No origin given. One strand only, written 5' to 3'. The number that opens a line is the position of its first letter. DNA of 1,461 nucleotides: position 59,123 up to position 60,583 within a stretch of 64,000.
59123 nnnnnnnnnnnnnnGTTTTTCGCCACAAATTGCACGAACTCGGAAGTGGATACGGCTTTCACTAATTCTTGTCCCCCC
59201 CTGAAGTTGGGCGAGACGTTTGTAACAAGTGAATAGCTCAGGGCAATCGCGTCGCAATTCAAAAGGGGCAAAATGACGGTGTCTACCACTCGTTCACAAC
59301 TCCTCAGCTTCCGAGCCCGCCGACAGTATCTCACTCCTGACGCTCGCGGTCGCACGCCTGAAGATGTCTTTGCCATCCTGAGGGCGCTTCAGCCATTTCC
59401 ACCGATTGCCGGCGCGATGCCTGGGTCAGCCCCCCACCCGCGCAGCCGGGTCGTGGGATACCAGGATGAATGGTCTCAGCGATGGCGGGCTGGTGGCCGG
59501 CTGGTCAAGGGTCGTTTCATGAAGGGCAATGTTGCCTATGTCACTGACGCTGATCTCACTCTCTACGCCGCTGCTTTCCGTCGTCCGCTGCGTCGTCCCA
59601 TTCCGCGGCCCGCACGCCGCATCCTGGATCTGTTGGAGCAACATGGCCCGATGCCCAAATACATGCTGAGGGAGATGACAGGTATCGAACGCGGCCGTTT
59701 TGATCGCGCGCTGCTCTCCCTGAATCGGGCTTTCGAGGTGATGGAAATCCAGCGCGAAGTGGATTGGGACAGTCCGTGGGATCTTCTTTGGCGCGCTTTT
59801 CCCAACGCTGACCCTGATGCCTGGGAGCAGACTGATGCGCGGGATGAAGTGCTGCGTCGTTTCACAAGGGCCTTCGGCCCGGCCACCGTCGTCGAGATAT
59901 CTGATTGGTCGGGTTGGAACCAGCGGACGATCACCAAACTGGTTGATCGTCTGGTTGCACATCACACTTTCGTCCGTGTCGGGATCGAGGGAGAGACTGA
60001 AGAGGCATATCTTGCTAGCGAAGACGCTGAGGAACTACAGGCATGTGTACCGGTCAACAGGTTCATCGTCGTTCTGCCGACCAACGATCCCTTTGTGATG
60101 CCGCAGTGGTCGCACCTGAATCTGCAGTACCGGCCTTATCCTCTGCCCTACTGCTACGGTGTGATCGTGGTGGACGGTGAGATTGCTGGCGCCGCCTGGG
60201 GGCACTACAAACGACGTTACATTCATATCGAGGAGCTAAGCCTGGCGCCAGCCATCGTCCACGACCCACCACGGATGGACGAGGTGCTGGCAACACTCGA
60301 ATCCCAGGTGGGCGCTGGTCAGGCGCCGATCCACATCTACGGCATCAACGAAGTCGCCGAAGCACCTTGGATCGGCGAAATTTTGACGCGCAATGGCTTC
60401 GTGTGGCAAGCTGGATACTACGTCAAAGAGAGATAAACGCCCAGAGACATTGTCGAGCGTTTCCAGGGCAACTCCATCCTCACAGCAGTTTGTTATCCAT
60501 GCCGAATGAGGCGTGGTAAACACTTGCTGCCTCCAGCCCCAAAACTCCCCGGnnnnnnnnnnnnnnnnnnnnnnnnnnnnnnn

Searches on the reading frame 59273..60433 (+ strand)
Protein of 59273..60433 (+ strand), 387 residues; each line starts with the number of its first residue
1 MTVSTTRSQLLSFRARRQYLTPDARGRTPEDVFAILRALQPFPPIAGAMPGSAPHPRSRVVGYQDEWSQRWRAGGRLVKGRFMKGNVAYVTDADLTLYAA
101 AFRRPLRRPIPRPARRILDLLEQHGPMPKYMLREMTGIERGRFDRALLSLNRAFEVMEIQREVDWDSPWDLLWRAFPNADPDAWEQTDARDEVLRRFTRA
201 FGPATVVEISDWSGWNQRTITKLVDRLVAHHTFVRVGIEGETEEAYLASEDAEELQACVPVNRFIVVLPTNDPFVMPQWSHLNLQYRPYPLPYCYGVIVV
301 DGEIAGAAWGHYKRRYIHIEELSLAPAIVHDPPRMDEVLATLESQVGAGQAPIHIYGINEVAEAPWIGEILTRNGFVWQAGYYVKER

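Call 65: search_protein_families(library=pfam, proteins=[window:59273-60433:+], max_evalue=0.001)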
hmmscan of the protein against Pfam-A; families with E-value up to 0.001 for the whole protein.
window:59273-60433:+ (387 aa): 2 families
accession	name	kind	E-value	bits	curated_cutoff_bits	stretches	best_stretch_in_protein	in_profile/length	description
PF06224.18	AlkZ-like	-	5.8e-20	72.6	25.9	1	58-308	21-292/329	DNA glycosylase AlkZ-like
PF24741.1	AlkZ-rel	-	1.9e-05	24.7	26.5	1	66-157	49-151/221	AlkZ related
